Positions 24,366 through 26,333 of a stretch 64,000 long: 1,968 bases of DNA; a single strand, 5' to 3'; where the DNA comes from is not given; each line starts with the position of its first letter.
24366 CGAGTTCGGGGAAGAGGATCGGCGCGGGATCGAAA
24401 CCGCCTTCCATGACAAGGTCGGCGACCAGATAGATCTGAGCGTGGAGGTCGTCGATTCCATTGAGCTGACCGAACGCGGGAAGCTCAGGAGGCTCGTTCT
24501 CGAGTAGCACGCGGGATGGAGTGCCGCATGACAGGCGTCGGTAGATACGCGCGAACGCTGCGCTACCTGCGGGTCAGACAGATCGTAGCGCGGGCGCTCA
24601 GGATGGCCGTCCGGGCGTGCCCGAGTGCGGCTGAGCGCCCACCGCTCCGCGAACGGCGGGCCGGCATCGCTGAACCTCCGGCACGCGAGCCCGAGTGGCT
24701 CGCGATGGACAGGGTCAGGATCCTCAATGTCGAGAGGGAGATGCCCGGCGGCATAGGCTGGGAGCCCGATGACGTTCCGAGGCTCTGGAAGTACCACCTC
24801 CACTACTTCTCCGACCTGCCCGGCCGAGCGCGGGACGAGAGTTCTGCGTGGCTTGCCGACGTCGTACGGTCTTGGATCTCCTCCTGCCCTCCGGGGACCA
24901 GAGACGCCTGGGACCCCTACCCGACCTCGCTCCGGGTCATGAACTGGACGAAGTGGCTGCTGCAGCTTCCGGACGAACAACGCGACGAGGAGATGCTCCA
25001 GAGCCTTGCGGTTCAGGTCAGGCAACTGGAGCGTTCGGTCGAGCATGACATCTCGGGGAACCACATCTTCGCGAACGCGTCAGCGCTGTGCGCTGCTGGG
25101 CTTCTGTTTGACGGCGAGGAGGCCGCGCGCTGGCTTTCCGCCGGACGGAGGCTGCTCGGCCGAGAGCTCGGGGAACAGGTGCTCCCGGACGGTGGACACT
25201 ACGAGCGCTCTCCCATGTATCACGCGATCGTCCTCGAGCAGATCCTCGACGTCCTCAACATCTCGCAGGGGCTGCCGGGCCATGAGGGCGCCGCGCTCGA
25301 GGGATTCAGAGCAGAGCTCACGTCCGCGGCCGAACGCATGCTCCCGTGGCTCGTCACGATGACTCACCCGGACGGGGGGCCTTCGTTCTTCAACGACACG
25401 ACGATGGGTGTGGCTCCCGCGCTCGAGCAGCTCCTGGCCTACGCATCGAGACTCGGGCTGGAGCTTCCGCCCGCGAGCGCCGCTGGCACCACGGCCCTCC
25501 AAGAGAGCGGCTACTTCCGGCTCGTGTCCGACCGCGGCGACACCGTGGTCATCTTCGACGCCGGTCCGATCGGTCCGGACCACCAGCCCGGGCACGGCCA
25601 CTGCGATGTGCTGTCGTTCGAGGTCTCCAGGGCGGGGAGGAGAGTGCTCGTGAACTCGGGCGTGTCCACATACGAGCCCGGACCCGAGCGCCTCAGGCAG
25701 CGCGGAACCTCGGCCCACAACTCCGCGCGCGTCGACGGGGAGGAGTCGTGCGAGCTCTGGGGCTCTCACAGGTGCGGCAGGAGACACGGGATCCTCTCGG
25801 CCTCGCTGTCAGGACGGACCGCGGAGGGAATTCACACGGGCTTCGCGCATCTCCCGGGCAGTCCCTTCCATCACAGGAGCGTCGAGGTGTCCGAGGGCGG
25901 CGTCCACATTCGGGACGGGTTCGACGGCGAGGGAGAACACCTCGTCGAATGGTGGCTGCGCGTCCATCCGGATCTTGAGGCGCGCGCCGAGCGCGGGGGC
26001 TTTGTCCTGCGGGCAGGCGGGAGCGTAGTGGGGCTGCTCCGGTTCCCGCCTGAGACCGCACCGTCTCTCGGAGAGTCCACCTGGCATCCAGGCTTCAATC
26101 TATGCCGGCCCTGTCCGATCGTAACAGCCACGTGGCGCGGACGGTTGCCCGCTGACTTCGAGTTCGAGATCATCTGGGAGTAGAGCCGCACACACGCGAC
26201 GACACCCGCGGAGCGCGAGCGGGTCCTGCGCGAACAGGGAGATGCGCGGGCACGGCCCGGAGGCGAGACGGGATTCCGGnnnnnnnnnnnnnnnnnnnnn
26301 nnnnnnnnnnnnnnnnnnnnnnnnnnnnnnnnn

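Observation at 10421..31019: Wzx/Wzy exopolysaccharide locus predicting a glycosaminoglycan-like, C5-epimerised and possibly amide-decorated polymer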

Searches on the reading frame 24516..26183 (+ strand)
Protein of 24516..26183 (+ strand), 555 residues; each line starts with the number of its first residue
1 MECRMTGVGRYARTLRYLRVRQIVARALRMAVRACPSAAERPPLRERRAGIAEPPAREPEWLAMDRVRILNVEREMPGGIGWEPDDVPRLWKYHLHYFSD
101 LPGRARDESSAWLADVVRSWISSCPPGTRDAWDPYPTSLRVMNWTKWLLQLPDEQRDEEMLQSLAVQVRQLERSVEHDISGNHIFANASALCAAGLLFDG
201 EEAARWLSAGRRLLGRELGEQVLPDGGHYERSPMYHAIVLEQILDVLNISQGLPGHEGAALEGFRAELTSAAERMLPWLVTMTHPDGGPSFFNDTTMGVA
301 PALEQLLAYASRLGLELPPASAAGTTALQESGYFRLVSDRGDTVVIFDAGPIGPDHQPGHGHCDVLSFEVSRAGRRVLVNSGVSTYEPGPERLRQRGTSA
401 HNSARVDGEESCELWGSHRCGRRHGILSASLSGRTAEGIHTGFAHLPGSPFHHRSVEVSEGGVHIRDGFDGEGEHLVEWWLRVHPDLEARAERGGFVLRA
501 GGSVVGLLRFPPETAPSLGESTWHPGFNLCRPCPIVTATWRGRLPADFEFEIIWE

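Call 4: search_protein_families(library=pfam, proteins=[window:24516-26183:+], max_evalue=0.01)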
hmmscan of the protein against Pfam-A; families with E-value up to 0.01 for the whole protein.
window:24516-26183:+ (555 aa): 2 families
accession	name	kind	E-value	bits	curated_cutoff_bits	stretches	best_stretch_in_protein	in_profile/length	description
PF07940.18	Hepar_II_III_C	-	4.7e-42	144.6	24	1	326-532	7-215/237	Heparinase II/III-like, C-terminal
PF16889.11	Hepar_II_III_N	-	2.3e-18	67.1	22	1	112-297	126-315/340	Heparinase II/III N-terminus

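Call 6: search_protein_families(library=ncbifam, proteins=[window:24516-26183:+], max_evalue=0.01)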
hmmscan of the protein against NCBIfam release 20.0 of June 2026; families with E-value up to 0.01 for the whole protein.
window:24516-26183:+ (555 aa): 2 families
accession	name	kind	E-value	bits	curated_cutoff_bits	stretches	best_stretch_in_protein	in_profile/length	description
NF045573.1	Hepsulflyase_CFB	equivalog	1.5e-12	46.6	700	1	160-386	212-442/651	heparin-sulfate lyase HepC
NF045572.1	Hepsulflyase_bctds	equivalog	4.8e-09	35.4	600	1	177-274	255-352/706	heparin-sulfate lyase HepC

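Call 13: search_solved_structures(query=window:24516-26183:+, max_evalue=1, show_alignments=2)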
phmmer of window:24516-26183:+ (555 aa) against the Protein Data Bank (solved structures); distinct sequences matched with E-value up to 1: 4.
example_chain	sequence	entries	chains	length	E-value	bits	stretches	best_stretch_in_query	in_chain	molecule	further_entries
5jmd_A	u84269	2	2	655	1e-10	44.2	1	127-408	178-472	Heparinase III protein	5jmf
4fnv_A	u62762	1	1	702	4.8e-09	38.7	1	76-252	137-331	Heparinase III protein, heparitin sulfate lyase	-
4mmi_A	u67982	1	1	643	1.9e-07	33.4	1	175-393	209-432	Heparinase III protein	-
4mmh_A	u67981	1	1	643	1.9e-07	33.4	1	175-393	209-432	Heparinase III protein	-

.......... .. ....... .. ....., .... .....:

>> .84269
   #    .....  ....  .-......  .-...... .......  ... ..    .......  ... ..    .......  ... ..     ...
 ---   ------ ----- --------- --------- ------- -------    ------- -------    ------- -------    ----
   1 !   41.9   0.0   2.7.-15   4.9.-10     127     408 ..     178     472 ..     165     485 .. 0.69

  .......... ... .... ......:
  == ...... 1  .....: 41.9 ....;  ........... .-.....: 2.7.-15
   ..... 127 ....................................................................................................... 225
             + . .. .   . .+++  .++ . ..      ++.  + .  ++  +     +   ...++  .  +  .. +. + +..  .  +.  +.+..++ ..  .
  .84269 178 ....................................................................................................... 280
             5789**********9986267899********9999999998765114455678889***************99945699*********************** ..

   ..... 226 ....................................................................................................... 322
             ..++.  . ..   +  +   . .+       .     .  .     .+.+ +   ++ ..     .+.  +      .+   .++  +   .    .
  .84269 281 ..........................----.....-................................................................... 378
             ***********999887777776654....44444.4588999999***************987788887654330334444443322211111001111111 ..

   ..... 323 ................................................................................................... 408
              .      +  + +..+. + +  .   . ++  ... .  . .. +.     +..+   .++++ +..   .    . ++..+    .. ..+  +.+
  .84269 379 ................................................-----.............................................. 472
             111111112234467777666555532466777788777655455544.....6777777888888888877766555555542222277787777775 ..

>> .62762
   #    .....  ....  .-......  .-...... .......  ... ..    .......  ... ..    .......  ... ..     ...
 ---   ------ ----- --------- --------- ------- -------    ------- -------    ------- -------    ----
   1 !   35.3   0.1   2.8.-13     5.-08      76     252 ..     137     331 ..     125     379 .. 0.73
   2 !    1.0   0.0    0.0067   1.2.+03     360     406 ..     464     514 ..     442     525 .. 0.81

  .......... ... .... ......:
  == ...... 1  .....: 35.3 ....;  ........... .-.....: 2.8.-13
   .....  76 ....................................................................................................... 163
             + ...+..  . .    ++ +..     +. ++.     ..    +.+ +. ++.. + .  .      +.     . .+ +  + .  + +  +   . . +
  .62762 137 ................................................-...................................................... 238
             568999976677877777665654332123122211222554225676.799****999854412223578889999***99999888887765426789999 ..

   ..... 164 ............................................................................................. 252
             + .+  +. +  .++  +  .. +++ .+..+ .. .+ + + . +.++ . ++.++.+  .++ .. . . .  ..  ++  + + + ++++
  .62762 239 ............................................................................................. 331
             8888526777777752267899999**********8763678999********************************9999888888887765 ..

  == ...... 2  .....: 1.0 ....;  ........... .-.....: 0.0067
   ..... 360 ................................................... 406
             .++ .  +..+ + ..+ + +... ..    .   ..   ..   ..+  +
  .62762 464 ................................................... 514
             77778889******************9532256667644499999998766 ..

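Call 36: search_protein_representatives(protein=window:24516-26183:+)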
Query: 555 residues. Proteins with E-value up to 0.001 (for the whole library): 11645; up to 1e-10: 6584; up to 1e-30: 2830. The best 150 are listed.
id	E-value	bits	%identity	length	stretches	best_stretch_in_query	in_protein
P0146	1.1e-148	513.0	51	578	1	5-554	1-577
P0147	2.7e-140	485.3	44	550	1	7-554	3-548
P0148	1.9e-121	423.1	47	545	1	6-516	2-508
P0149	2.7e-116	406.1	40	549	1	8-545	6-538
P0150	6.7e-116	404.8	43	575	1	12-550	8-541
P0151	8.5e-116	404.4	43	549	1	9-542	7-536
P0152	9.4e-116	404.3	39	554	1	10-554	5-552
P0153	1.3e-114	400.5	43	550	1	9-552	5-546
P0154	3.1e-114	399.2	43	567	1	10-550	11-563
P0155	1.7e-112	393.5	42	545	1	5-542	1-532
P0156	5.7e-112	391.8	39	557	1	10-554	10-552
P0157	1.8e-110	386.8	39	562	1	11-554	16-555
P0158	1.9e-110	386.8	42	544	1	8-554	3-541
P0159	5.1e-110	385.3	43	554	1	13-545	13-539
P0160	4.1e-109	382.3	38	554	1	3-554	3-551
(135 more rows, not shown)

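Call 39: find_related_loci(query=A1, collection=genome_contigs, flank=10000)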
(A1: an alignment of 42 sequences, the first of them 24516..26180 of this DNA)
Query A1 (555 aa) in genome_contigs; peptide patterns used: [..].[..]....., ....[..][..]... (x = any residue, [..] = any of these).
600 stretches matched a pattern (row limit reached: there are more); 594 encode a relative of the query (tblastn E <= 1e-3); the best 80 are kept; 80 distinct loci.
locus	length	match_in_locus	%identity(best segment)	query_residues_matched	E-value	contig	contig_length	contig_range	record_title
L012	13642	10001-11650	44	3-555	5e-136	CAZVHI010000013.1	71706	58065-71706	MAG TPA_asm: uncultured bacterium isolate binchicken_co97_418 genome assembly, contig: NODE_1344_length_71706_cov_31.164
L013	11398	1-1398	49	86-554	2e-130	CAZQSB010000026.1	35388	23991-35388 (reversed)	MAG TPA_asm: uncultured bacterium isolate SRP332253_co2_189 genome assembly, contig: NODE_1043_length_35388_cov_5.608015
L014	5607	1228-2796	45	7-536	3e-127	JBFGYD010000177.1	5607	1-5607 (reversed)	MAG: Lysobacterales bacterium isolate Mix_sand06.2021.04.D.43 k141_596172_length_5607_cov_8.0000, whole genome shotgun s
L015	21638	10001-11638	44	1-535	5e-122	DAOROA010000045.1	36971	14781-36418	MAG TPA_asm: Candidatus Competibacter sp. isolate AMR_MDS_5433 NODE_854_length_36971_cov_8.490573, whole genome shotgun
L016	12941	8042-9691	41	4-555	5e-117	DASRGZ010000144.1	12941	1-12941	MAG TPA_asm: Chthonomonadaceae bacterium isolate SMAG_U10071 k141_1739704, whole genome shotgun sequence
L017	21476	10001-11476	41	8-548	2e-116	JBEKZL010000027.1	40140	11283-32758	MAG: Bryobacteraceae bacterium isolate SPRUCE 69 SPRUCE_69_27, whole genome shotgun sequence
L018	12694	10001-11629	40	6-555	6e-116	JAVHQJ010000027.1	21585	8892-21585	MAG: Sideroxydans sp. isolate WB02no21_51_77 NODE_1089_length_21585_cov_54_564700, whole genome shotgun sequence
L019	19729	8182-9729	42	11-529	2e-115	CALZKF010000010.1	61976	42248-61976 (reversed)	MAG: uncultured Acidobacteria bacterium isolate FO_M_Acidobacteriota_03.1 genome assembly, contig: scaffold_819, whole g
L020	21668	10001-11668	41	3-555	1e-114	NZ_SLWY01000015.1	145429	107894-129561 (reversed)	Plasticicumulans lactativorans strain DSM 25287 Ga0310538_115, whole genome shotgun sequence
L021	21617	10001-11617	41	10-555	2e-114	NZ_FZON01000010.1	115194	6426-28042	Antarctobacter heliothermus strain DSM 11445, whole genome shotgun sequence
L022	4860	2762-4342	43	11-543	6e-115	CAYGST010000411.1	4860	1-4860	MAG TPA_asm: uncultured Planctomycetaceae bacterium isolate ERP117304_co3_185 genome assembly, contig: NODE_25688_length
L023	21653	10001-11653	40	2-551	6e-114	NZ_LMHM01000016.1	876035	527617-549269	Lysobacter sp. Root690 contig_7, whole genome shotgun sequence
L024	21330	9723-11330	39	11-555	1e-113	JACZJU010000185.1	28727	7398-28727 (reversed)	MAG: Burkholderiales bacterium isolate MAG27 betaproteobacteria_2_contig_723788, whole genome shotgun sequence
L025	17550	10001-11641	40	8-554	2e-113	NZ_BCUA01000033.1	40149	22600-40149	Sphingopyxis granuli NBRC 100800, whole genome shotgun sequence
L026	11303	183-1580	42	4-472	3e-113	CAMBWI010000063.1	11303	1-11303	MAG: Singulisphaera sp. GP187 isolate TrH-03may19-212 genome assembly, contig: TrH-03may19-C11715, whole genome shotgun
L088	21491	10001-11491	41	5-502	1e-104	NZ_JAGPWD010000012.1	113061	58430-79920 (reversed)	Massilia sp. ZL223 Massilia_ZL223_S140_Assembly_contig_12, whole genome shotgun sequence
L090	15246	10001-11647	38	5-550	2e-104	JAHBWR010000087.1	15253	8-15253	MAG: Nitrospira sp. isolate ACE_NIT10 NIT10_87, whole genome shotgun sequence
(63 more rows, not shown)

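Call 52: search_protein_families(library=pfam, proteins=[L088:7866-9995:+, L088:11514-13007:+, L088:14008-15252:+, L088:5324-6475:+, L088:4268-5320:+, L090:5426-6598:+, L090:6617-7672:+, L090:7701-8561:+, L090:11682-12920:+, L015:6675-8921:+], max_evalue=0.001)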
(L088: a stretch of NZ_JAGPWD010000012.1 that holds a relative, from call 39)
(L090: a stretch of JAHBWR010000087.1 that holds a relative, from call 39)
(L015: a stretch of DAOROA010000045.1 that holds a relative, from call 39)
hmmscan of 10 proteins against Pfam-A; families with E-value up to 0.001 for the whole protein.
L088:7866-9995:+ (709 aa): 7 families
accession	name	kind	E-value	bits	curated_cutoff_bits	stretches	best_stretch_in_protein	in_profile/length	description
PF00107.32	ADH_zinc_N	-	3.2e-19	69.6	31.8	1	178-296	2-120/129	Zinc-binding dehydrogenase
PF01408.29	GFO_IDH_MocA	-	2.9e-15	57.4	24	1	397-505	3-111/120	Oxidoreductase family, NAD-binding Rossmann fold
PF22725.1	GFO_IDH_MocA_C3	-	4e-08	33.7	27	1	554-637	28-118/124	GFO/IDH/MocA C-terminal domain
PF13602.12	ADH_zinc_N_2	-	1.1e-07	33.3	27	1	220-354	11-123/134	Zinc-binding dehydrogenase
PF08240.17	ADH_N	-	2.4e-05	25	23.5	1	85-139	28-104/104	Alcohol dehydrogenase GroES-like domain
PF02894.22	GFO_IDH_MocA_C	-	2.4e-05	24.7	22.9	1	553-630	27-113/218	Oxidoreductase family, C-terminal alpha/beta domain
PF16912.11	Glu_dehyd_C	-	0.00022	21.2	34.9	1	168-270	32-133/211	Glucose dehydrogenase C-terminus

L088:11514-13007:+ (497 aa): 4 families
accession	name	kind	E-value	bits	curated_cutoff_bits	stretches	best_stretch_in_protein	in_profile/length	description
PF13579.12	Glyco_trans_4_4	-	2.3e-17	64.2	29.7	1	61-243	4-158/158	Glycosyl transferase 4-like domain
PF00534.26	Glycos_transf_1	-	2.8e-15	56.7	26.4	1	265-424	13-164/172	Glycosyl transferases group 1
PF13439.12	Glyco_transf_4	-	3.8e-15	56.8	28.5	1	63-247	7-169/170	Glycosyltransferase Family 4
PF13692.12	Glyco_trans_1_4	-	8.8e-15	55.6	27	1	269-415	3-142/142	Glycosyl transferases group 1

L088:14008-15252:+ (414 aa): 8 families
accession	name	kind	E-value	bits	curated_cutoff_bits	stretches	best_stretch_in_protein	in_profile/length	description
PF03721.20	UDPG_MGDP_dh_N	-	4.3e-48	163.8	27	1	6-181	2-181/187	UDP-glucose/GDP-mannose dehydrogenase family, NAD binding domain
PF00984.24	UDPG_MGDP_dh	-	2.2e-28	98.7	25.4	1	201-288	1-93/94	UDP-glucose/GDP-mannose dehydrogenase family, central domain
PF03720.21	UDPG_MGDP_dh_C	-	3.3e-18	66.4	30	1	316-406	1-101/103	UDP-glucose/GDP-mannose dehydrogenase family, UDP binding domain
PF03446.21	NAD_binding_2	-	6.7e-09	36.4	21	1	7-143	2-113/161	NAD binding domain of 6-phosphogluconate dehydrogenase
PF02826.25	2-Hacid_dh_C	-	3.9e-07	30.1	25.1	0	2-55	34-85/178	D-isomer specific 2-hydroxyacid dehydrogenase, NAD binding domain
PF02737.24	3HCDH_N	-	0.00046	20.6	22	0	6-44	1-39/180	3-hydroxyacyl-CoA dehydrogenase, NAD binding domain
PF02254.24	TrkA_N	-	0.0006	20.6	23.8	0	7-52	1-46/116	TrkA-N domain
PF07991.19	KARI_N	-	0.0007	19.7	20.6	0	358-403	46-94/165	Acetohydroxy acid isomeroreductase, NADPH-binding domain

L088:5324-6475:+ (383 aa): 2 families
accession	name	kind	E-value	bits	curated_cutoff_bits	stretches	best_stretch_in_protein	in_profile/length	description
PF01171.26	ATP_bind_3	-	0.00024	21.3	27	0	75-140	2-72/182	PP-loop family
PF00733.27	Asn_synthase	-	0.00052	20.2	21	1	79-181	24-125/354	Asparagine synthase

L088:4268-5320:+ (350 aa): 1 family
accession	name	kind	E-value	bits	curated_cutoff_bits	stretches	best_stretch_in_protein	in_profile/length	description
PF01757.29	Acyl_transf_3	-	4.6e-30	105.2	31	1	10-335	3-324/326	Acyltransferase domain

L090:5426-6598:+ (390 aa): 3 families
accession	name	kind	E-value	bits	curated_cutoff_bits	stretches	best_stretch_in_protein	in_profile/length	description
PF00534.26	Glycos_transf_1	-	3.5e-20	72.7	26.4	1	193-353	12-171/172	Glycosyl transferases group 1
PF13692.12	Glyco_trans_1_4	-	2.1e-14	54.4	27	1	197-340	2-142/142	Glycosyl transferases group 1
PF13439.12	Glyco_transf_4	-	5.7e-06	26.9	28.5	1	61-177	49-165/170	Glycosyltransferase Family 4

L090:6617-7672:+ (351 aa): 1 family
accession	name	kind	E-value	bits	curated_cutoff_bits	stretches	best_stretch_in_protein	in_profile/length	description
PF09587.15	PGA_cap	-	5.6e-37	128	27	1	29-223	42-251/255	Bacterial capsule synthesis protein PGA_cap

L090:7701-8561:+ (286 aa): 8 families
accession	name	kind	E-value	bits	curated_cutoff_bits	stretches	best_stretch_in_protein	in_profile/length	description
PF13489.12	Methyltransf_23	-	2.2e-18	67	27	1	49-196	12-156/164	Methyltransferase domain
PF08241.18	Methyltransf_11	-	4.2e-15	56.6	21.2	1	65-159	1-94/95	Methyltransferase domain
PF13649.12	Methyltransf_25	-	1.2e-14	55.2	27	1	64-153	1-94/97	Methyltransferase domain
PF08242.18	Methyltransf_12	-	6.7e-14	52.8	30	1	65-155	1-95/98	Methyltransferase domain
PF13847.12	Methyltransf_31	-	1.7e-12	47.7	27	1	61-202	4-130/145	Methyltransferase domain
PF05175.20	MTS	-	2.5e-06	27.6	23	1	61-104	32-75/170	Methyltransferase small domain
PF01728.25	FtsJ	-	0.00012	22.5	24.1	1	60-117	21-78/181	FtsJ-like methyltransferase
PF06325.19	PrmA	-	0.0002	21.4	22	1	61-102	162-202/296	Ribosomal protein L11 methyltransferase (PrmA)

L090:11682-12920:+ (412 aa): 4 families
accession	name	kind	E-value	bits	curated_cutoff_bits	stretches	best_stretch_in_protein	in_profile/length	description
PF13579.12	Glyco_trans_4_4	-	3.7e-21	76.6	29.7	1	18-200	4-158/158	Glycosyl transferase 4-like domain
PF00534.26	Glycos_transf_1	-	1.1e-16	61.3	26.4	1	217-382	7-171/172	Glycosyl transferases group 1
PF13439.12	Glyco_transf_4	-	6e-16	59.4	28.5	1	20-204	7-169/170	Glycosyltransferase Family 4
PF13692.12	Glyco_trans_1_4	-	1.4e-12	48.5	27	1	230-367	7-140/142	Glycosyl transferases group 1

L015:6675-8921:+ (748 aa): 7 families
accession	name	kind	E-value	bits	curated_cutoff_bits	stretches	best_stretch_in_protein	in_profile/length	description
PF00107.32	ADH_zinc_N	-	1.1e-17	64.6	31.8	1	178-296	2-120/129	Zinc-binding dehydrogenase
PF01408.29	GFO_IDH_MocA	-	8.9e-17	62.3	24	1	405-508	3-106/120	Oxidoreductase family, NAD-binding Rossmann fold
PF22725.1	GFO_IDH_MocA_C3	-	4e-08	33.7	27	1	591-673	31-117/124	GFO/IDH/MocA C-terminal domain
PF13602.12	ADH_zinc_N_2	-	2.1e-06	29.2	27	1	230-354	19-123/134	Zinc-binding dehydrogenase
PF08240.17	ADH_N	-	1.1e-05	26.1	23.5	1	85-153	28-85/104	Alcohol dehydrogenase GroES-like domain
PF02894.22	GFO_IDH_MocA_C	-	6.1e-05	23.4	22.9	1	592-662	29-108/218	Oxidoreductase family, C-terminal alpha/beta domain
PF16912.11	Glu_dehyd_C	-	6.9e-05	22.9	34.9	1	168-270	32-133/211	Glucose dehydrogenase C-terminus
